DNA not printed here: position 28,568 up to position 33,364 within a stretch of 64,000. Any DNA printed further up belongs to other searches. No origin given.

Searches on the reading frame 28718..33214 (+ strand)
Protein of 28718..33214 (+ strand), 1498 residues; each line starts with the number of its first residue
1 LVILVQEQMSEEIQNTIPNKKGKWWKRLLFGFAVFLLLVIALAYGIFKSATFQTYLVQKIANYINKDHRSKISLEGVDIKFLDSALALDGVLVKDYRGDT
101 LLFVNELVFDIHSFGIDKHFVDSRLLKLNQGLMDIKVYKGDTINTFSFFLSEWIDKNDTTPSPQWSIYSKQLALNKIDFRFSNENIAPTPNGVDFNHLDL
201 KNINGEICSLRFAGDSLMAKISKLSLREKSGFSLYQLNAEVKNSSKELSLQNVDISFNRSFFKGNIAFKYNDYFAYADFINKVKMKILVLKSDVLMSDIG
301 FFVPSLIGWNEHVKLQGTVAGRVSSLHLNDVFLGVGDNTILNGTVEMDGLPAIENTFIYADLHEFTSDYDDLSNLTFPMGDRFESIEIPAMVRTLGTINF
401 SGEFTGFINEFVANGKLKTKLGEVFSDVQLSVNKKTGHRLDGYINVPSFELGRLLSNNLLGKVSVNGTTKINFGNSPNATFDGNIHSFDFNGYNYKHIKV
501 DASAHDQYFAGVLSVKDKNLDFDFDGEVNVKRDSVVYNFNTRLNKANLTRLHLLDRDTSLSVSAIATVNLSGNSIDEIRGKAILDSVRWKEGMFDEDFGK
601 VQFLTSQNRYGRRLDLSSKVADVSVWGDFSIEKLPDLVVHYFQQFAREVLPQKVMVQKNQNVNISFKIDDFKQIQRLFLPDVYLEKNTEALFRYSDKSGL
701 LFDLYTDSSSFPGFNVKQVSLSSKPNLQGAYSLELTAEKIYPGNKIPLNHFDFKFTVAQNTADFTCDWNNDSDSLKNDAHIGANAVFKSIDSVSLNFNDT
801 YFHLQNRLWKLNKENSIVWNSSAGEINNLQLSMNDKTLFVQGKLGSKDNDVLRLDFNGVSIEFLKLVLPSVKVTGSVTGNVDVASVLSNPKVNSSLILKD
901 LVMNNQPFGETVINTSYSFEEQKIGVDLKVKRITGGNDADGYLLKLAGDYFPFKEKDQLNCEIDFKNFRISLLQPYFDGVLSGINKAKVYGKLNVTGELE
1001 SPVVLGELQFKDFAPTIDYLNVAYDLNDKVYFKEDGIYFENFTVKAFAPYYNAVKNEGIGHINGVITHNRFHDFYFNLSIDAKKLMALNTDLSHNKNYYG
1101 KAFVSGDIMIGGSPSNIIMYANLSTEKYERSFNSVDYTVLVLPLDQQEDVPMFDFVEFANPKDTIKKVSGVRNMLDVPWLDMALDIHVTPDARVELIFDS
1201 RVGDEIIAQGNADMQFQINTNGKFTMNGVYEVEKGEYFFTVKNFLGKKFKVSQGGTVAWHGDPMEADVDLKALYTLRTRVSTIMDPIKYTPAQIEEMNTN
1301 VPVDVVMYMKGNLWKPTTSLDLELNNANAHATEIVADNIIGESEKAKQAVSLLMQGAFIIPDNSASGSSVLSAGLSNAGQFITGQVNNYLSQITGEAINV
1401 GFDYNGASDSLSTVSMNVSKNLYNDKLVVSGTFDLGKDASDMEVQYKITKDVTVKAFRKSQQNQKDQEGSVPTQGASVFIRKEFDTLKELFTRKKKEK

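Call 6: search_protein_families(library=pfam, proteins=[window:28718-33214:+], max_evalue=0.001)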
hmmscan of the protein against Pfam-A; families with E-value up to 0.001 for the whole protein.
window:28718-33214:+ (1498 aa): 2 families
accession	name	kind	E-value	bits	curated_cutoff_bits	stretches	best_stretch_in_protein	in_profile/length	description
PF04357.19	TamB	-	8.9e-48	163.9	22.4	1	1055-1484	8-381/381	TamB, inner membrane protein subunit of TAM complex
PF05359.17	DUF748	-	0.00034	19.2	50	0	18-187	7-172/1037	Domain of Unknown Function (DUF748)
